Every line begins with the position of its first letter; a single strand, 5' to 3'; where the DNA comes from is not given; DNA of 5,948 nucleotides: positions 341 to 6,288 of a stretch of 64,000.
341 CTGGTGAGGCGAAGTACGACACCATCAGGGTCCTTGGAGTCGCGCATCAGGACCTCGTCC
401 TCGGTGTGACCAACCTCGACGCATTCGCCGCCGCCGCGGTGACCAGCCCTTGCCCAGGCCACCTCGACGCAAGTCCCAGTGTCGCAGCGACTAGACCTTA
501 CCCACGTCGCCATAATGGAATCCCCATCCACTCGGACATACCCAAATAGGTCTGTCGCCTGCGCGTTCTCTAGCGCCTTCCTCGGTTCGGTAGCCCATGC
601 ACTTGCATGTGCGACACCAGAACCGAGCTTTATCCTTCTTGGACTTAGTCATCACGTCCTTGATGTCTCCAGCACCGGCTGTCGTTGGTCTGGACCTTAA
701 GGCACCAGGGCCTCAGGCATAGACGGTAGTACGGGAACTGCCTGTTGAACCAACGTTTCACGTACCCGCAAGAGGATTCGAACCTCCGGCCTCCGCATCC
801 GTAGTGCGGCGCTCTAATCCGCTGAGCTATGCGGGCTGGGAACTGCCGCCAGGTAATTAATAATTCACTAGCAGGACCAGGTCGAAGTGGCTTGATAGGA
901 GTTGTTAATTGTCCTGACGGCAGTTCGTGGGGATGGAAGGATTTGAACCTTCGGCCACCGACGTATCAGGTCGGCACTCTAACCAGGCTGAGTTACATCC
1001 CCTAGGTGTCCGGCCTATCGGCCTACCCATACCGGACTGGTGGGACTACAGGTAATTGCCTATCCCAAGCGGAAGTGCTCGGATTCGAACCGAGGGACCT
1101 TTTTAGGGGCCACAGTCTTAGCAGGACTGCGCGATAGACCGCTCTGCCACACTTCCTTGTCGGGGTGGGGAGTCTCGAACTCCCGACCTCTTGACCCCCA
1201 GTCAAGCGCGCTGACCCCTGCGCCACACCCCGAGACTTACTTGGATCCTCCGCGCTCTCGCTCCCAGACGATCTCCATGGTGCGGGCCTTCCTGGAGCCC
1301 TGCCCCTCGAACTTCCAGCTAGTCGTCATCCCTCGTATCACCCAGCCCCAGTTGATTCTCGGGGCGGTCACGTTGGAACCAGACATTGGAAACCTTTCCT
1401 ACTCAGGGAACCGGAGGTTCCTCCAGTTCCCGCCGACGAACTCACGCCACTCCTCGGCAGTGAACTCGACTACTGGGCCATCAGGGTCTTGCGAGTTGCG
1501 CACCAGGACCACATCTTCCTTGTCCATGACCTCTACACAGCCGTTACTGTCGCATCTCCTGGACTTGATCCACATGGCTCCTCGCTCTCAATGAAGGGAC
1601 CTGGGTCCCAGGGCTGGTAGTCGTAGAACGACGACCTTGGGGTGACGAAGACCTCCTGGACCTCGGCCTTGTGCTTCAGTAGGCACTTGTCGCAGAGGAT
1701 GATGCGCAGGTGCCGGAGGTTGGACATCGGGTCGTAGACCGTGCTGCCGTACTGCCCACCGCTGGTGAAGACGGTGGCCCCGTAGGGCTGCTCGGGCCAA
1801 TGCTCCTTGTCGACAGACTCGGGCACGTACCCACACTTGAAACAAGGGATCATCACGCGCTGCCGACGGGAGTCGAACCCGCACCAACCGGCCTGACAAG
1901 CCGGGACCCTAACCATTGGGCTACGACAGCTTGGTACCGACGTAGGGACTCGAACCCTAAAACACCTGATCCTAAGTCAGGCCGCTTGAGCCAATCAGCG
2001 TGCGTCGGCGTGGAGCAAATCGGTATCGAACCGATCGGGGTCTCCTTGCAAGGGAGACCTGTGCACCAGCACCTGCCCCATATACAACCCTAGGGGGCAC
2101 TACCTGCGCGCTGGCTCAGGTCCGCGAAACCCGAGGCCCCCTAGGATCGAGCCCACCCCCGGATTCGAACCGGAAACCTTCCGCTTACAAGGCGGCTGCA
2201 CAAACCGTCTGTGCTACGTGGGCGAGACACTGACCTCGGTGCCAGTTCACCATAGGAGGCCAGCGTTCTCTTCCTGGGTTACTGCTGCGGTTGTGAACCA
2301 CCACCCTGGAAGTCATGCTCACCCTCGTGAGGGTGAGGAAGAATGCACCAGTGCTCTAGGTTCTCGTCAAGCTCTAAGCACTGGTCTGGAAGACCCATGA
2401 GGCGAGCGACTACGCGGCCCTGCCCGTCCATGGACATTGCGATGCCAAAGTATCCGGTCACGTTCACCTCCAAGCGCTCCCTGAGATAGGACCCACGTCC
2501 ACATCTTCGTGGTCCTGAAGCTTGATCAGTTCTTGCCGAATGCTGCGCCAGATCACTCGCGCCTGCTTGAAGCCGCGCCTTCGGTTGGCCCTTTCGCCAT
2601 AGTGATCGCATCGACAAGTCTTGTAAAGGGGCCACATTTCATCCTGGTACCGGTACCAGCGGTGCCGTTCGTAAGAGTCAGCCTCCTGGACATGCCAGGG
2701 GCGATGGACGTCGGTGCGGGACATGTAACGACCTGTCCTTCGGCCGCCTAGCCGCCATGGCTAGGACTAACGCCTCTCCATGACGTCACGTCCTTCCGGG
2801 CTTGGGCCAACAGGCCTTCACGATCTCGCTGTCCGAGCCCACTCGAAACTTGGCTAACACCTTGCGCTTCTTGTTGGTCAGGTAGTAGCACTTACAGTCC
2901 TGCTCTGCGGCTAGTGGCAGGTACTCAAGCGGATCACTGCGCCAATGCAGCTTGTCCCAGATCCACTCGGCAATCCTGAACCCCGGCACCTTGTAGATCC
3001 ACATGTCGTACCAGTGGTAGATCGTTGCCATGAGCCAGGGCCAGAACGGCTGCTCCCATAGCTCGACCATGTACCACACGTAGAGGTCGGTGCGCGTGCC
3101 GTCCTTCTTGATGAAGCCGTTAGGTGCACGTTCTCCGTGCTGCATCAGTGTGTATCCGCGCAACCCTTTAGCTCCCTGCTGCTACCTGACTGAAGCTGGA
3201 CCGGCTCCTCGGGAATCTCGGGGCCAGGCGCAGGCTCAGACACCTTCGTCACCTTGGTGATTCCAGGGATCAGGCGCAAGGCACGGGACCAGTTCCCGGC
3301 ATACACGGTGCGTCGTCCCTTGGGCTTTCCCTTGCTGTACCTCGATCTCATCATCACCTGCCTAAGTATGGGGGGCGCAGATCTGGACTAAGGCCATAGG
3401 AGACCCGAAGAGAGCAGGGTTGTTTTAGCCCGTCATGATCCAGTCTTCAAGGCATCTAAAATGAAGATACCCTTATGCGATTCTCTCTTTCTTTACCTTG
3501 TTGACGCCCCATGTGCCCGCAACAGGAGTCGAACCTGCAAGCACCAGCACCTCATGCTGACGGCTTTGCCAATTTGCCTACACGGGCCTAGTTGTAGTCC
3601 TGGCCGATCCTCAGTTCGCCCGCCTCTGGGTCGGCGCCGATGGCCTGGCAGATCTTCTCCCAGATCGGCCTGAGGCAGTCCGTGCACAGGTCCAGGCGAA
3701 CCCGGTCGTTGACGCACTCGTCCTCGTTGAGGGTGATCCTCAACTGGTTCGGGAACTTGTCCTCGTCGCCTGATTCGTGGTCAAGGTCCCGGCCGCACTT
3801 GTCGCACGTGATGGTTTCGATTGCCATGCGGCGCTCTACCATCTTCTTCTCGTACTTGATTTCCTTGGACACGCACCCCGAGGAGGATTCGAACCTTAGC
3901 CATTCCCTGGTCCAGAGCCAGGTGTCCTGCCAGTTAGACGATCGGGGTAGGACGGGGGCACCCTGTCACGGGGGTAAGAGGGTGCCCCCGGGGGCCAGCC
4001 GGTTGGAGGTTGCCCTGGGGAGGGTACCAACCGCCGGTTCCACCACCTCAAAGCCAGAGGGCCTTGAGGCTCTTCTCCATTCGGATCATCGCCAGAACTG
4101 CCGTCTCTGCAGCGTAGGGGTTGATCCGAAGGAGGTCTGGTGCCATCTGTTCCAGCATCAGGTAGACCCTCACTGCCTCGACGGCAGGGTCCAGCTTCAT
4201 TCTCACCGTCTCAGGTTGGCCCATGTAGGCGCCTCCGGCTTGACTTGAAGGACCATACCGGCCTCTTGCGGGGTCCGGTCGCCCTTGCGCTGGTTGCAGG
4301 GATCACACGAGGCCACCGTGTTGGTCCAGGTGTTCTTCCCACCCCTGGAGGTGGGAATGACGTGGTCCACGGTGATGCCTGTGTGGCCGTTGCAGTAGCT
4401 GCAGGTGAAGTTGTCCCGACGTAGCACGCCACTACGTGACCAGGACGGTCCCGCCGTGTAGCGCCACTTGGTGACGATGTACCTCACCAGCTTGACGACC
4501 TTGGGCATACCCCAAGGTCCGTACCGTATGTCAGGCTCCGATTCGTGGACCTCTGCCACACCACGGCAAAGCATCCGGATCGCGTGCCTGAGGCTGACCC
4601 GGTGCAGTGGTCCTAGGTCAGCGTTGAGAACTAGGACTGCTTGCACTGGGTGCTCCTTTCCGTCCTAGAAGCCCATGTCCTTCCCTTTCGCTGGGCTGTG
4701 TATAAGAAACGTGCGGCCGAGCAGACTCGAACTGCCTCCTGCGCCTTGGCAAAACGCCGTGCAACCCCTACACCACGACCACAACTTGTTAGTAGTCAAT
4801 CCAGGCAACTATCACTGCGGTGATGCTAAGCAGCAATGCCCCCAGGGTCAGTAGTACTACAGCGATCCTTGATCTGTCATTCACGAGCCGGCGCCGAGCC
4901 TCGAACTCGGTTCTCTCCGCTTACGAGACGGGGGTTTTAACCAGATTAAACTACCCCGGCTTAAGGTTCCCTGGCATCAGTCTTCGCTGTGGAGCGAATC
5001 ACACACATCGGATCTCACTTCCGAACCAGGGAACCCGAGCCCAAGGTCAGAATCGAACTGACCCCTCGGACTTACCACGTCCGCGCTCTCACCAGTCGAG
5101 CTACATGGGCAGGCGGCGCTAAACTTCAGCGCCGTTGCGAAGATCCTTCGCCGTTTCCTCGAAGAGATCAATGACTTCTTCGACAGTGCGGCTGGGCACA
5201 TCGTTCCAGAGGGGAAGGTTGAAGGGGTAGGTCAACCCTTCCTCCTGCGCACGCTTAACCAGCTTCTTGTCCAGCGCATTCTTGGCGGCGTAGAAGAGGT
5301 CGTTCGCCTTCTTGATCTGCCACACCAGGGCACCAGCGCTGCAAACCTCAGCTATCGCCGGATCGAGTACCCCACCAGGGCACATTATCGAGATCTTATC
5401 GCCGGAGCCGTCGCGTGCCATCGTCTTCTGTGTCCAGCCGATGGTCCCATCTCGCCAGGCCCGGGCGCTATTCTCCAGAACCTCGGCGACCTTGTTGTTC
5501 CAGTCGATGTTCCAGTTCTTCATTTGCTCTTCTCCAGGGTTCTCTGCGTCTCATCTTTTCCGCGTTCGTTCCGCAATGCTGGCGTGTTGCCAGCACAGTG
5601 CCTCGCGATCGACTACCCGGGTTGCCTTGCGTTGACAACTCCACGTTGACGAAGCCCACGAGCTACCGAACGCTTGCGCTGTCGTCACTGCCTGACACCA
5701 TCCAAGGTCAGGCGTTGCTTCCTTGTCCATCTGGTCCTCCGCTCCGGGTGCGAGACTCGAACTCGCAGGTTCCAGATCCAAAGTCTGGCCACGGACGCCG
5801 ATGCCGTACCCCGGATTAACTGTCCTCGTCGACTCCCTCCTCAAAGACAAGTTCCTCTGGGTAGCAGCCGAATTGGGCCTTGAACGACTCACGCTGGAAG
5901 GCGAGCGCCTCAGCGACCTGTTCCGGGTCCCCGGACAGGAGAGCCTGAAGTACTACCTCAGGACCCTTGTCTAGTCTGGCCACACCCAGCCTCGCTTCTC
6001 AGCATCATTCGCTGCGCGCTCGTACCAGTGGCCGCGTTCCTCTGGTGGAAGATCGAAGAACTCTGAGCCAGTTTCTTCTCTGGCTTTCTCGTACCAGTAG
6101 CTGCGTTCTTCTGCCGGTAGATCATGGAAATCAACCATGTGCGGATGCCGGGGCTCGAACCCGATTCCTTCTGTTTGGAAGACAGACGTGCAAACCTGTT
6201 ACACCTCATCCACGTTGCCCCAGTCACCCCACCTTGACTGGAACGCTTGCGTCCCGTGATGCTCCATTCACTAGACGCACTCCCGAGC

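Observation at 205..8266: Dense minus-strand array of ~24 tRNA genes interleaved with tiny Cys-rich ORFs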

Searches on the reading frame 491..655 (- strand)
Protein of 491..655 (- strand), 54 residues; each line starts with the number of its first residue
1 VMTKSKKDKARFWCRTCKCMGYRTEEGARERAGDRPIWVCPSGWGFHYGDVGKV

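Call 11: search_protein_families(library=pfam, proteins=[window:491-655:-], max_evalue=0.01)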
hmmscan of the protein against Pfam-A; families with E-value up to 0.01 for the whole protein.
window:491-655:- (54 aa): 0 families

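Call 45: search_protein_families(library=phrogs, proteins=[window:491-655:-], max_evalue=0.01)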
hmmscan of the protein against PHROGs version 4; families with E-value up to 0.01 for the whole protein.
window:491-655:- (54 aa): 1 family
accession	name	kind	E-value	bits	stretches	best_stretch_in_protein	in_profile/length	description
phrog_20702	-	unknown function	0.0096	16.8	0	9-22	27-40/42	-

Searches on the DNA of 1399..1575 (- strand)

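Call 66: search_rna_families(source=L033, threshold=gathering)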
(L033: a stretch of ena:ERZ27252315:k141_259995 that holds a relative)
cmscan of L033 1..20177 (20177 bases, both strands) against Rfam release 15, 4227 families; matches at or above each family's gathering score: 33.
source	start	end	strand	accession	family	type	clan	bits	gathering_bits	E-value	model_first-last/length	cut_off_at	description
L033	10574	10648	+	RF00005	tRNA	Gene; tRNA;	CL00001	71.8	29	3.1e-14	1-71/71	no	tRNA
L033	16446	16518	+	RF00005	tRNA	Gene; tRNA;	CL00001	68.5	29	2.5e-13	1-71/71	no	tRNA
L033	3553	3628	+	RF00005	tRNA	Gene; tRNA;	CL00001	67.8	29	4e-13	1-71/71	no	tRNA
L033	10740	10813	+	RF00005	tRNA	Gene; tRNA;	CL00001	66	29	1.3e-12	1-71/71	no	tRNA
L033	3976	4048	+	RF00005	tRNA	Gene; tRNA;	CL00001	65.4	29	1.8e-12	1-71/71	no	tRNA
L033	12965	13038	+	RF00005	tRNA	Gene; tRNA;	CL00001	65.1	29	2.2e-12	1-71/71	no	tRNA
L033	11558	11630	+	RF00005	tRNA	Gene; tRNA;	CL00001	64.9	29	2.5e-12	1-71/71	no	tRNA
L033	12765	12839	+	RF00005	tRNA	Gene; tRNA;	CL00001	62.2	29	1.4e-11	1-71/71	no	tRNA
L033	9646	9718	+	RF00005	tRNA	Gene; tRNA;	CL00001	61.7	29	1.9e-11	1-71/71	no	tRNA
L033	14485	14557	+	RF00005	tRNA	Gene; tRNA;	CL00001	61.6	29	2.1e-11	1-71/71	no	tRNA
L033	4374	4445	+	RF00005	tRNA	Gene; tRNA;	CL00001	61.4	29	2.3e-11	1-71/71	no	tRNA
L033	10344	10416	+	RF00005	tRNA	Gene; tRNA;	CL00001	61.3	29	2.4e-11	1-71/71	no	tRNA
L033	11632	11705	+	RF00005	tRNA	Gene; tRNA;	CL00001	60.6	29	3.8e-11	1-71/71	no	tRNA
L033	5017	5088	+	RF00005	tRNA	Gene; tRNA;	CL00001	60.1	29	5.1e-11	1-71/71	no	tRNA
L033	15227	15300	+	RF00005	tRNA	Gene; tRNA;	CL00001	60.1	29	5.2e-11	1-71/71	no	tRNA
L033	13342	13415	+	RF00005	tRNA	Gene; tRNA;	CL00001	59.6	29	7.2e-11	1-71/71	no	tRNA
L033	12889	12963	+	RF00005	tRNA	Gene; tRNA;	CL00001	56.8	29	4.4e-10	1-71/71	no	tRNA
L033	5177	5251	+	RF00005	tRNA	Gene; tRNA;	CL00001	55.4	29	1e-09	1-71/71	no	tRNA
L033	15803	15885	+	RF00005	tRNA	Gene; tRNA;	CL00001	54.6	29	1.7e-09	1-71/71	no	tRNA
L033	3310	3381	+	RF00005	tRNA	Gene; tRNA;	CL00001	54.1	29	2.3e-09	1-71/71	no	tRNA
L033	6466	6538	+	RF00005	tRNA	Gene; tRNA;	CL00001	53.6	29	3.3e-09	1-71/71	no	tRNA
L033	5363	5436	+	RF00005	tRNA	Gene; tRNA;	CL00001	53.3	29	4e-09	1-71/71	no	tRNA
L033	9353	9426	+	RF00005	tRNA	Gene; tRNA;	CL00001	50.6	29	2.1e-08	1-71/71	no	tRNA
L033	9567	9641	+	RF00005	tRNA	Gene; tRNA;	CL00001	49.1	29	5.6e-08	1-71/71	no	tRNA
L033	7989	8062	+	RF00005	tRNA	Gene; tRNA;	CL00001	48.8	29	6.6e-08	1-71/71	no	tRNA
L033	14560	14645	+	RF00005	tRNA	Gene; tRNA;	CL00001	48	29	1.1e-07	1-71/71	no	tRNA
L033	10420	10506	+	RF00005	tRNA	Gene; tRNA;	CL00001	47.1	29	2e-07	1-71/71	no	tRNA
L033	11718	11792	+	RF00005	tRNA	Gene; tRNA;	CL00001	46.9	29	2.3e-07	1-71/71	no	tRNA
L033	6794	6864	+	RF00005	tRNA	Gene; tRNA;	CL00001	44.8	29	8.3e-07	1-71/71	no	tRNA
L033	7628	7702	+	RF00005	tRNA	Gene; tRNA;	CL00001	43.9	29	1.5e-06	1-71/71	no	tRNA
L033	3742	3813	+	RF00005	tRNA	Gene; tRNA;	CL00001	41.4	29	7.3e-06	1-71/71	no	tRNA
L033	14289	14363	+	RF00005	tRNA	Gene; tRNA;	CL00001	38.1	29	5.9e-05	1-71/71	no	tRNA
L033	4451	4516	+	RF00005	tRNA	Gene; tRNA;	CL00001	37.6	29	8.4e-05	1-71/71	no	tRNA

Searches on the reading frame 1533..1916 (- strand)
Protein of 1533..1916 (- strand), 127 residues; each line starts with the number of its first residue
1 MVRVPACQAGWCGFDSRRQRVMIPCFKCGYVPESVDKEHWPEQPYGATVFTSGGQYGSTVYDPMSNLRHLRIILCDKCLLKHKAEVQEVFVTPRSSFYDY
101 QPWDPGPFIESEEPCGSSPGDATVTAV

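Call 11: search_protein_families(library=pfam, proteins=[window:1533-1916:-], max_evalue=0.01)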
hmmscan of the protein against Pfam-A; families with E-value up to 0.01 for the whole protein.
window:1533-1916:- (127 aa): 0 families

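Call 45: search_protein_families(library=phrogs, proteins=[window:1533-1856:-], max_evalue=0.01)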
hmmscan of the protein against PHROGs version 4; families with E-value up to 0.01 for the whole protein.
window:1533-1856:- (107 aa): 0 families

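Call 58: search_dna_similar(query=window:1533-1856:-, collection=phages, mode=protein, max_evalue=0.001, max_rows=20)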
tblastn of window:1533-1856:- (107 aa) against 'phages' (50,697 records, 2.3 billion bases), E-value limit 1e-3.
Records with a match: 3; places in all: 3; records where one place covers at least 80% of the query: 0.
Best place of each record, by identity: <60% 3.
By first word of the organism name: Mycobacterium 2; uncultured 1.
By host as written in the record: Mycobacterium smegmatis mc2 155 2; - 1.
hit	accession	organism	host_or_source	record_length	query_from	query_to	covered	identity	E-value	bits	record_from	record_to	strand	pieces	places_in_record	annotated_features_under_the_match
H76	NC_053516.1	Mycobacterium phage Reindeer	Mycobacterium smegmatis mc2 155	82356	2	66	61%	36.9%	6e-5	46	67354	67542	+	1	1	127: hypothetical protein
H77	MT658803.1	Mycobacterium phage Reindeer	Mycobacterium smegmatis mc2 155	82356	2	66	61%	36.9%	6e-5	46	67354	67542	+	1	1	127: hypothetical protein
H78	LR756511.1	uncultured phage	metagenomic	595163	1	64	60%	35.3%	3e-4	44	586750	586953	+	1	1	record has no annotation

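Call 60: get_annotated_region(hit=H76, flank=4000)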
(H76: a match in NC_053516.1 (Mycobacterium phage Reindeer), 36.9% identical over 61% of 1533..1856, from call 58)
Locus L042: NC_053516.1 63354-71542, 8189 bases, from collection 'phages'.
description: Mycobacterium phage Reindeer, complete genome.
organism: Mycobacterium phage Reindeer (NCBI taxid 2762283)
taxonomy: Viruses; Duplodnaviria; Heunggongvirae; Uroviricota; Caudoviricetes; Vilmaviridae; Mclasvirinae; Bongovirus; Bongovirus reindeer
host: Mycobacterium smegmatis mc2 155; source: -; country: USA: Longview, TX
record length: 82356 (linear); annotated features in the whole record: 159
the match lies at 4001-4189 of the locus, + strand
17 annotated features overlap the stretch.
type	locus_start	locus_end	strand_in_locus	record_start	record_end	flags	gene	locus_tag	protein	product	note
CDS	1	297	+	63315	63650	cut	118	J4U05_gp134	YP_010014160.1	ParB-like nuclease domain protein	-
CDS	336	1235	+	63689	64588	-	119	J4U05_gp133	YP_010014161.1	lipoprotein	-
CDS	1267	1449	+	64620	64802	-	120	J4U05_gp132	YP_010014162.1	hypothetical protein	gp120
CDS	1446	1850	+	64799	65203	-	121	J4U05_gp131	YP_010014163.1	hypothetical protein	gp121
CDS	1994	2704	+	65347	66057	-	122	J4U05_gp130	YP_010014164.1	hypothetical protein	gp122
CDS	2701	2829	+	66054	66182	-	123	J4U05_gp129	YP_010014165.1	hypothetical protein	gp123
CDS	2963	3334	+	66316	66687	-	124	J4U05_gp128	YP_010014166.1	HNH endonuclease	-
CDS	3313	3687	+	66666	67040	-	125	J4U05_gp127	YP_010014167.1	hypothetical protein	gp125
CDS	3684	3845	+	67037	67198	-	126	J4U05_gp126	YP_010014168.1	hypothetical protein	gp126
CDS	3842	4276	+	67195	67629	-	127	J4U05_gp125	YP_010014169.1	hypothetical protein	gp127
CDS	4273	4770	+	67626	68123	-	128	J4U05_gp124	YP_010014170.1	DprA-like DNA processing chain A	-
CDS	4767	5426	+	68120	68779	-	129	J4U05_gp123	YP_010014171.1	phosphoesterase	-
CDS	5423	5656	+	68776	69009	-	130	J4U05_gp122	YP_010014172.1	hypothetical protein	gp130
CDS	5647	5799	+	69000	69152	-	131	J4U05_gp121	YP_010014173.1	RF-1 domain peptide chain release factor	gp131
CDS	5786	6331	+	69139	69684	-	132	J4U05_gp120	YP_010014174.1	hypothetical protein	gp132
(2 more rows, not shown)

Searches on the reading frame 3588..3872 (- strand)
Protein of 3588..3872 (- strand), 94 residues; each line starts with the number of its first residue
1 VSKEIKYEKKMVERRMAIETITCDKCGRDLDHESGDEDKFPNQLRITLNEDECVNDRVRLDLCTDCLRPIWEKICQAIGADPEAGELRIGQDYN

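Call 11: search_protein_families(library=pfam, proteins=[window:3588-3872:-], max_evalue=0.01)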
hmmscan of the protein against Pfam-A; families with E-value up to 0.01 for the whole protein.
window:3588-3872:- (94 aa): 2 families
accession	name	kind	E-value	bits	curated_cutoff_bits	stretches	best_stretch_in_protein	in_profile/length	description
PF18912.6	DZR_2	-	0.0023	18.2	27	0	59-85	20-49/56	Double zinc ribbon domain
PF07503.17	zf-HYPF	-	0.0086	16.3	23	0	13-27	14-28/34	HypF finger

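Call 45: search_protein_families(library=phrogs, proteins=[window:3588-3872:-], max_evalue=0.01)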
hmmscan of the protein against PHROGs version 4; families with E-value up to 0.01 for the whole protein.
window:3588-3872:- (94 aa): 1 family
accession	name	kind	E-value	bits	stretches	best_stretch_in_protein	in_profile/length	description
phrog_5435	-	unknown function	0.00046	21.4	1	15-73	9-70/96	-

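Call 59: search_dna_similar(query=window:3588-3872:-, collection=phages, mode=protein, max_evalue=0.001, max_rows=20)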
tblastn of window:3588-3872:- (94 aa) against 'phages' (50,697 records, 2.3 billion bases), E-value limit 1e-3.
No match.

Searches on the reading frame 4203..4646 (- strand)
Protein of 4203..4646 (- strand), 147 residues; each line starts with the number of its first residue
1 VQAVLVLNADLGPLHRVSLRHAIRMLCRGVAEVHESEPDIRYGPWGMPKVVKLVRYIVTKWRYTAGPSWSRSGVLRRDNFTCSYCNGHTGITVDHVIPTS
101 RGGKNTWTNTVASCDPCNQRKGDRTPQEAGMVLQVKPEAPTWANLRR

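Call 11: search_protein_families(library=pfam, proteins=[window:4203-4646:-], max_evalue=0.01)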
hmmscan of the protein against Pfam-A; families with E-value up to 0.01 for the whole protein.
window:4203-4646:- (147 aa): 3 families
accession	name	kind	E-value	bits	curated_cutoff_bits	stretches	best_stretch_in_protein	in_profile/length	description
PF14279.12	HNH_5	-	1.3e-15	57.5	27.5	1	82-131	1-53/56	HNH endonuclease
PF01844.29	HNH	-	3.1e-12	46.9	21.4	1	82-124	1-47/47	HNH endonuclease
PF13395.12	HNH_4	-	3.1e-06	27.5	22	1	92-126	19-53/54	HNH endonuclease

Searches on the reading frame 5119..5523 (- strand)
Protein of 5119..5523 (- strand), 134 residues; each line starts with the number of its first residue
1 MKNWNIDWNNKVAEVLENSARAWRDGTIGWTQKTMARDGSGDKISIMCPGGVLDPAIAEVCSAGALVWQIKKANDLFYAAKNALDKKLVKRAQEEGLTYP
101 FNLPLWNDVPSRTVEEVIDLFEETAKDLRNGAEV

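Call 11: search_protein_families(library=pfam, proteins=[window:5119-5523:-], max_evalue=0.01)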
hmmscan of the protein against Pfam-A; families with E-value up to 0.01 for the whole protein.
window:5119-5523:- (134 aa): 1 family
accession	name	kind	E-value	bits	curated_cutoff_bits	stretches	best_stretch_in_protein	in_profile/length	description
PF19698.5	DUF6197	-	1.5e-10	41.8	24.6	1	12-126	6-110/111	Family of unknown function (DUF6197)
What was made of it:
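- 5119..5523 (-): 134-aa DUF6197 protein. call 11 (E 1.5e-10)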

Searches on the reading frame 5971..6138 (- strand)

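Call 12: search_protein_families(library=pfam, proteins=[window:5971-6138:-], max_evalue=0.01)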
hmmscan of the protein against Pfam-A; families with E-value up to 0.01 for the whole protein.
window:5971-6138:- (55 aa): 1 family
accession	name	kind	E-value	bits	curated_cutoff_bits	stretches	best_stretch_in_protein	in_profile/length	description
PF24815.1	HMG_WDHD1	-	0.00057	20.2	51.6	0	1-18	34-51/51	WDHD1 HMG box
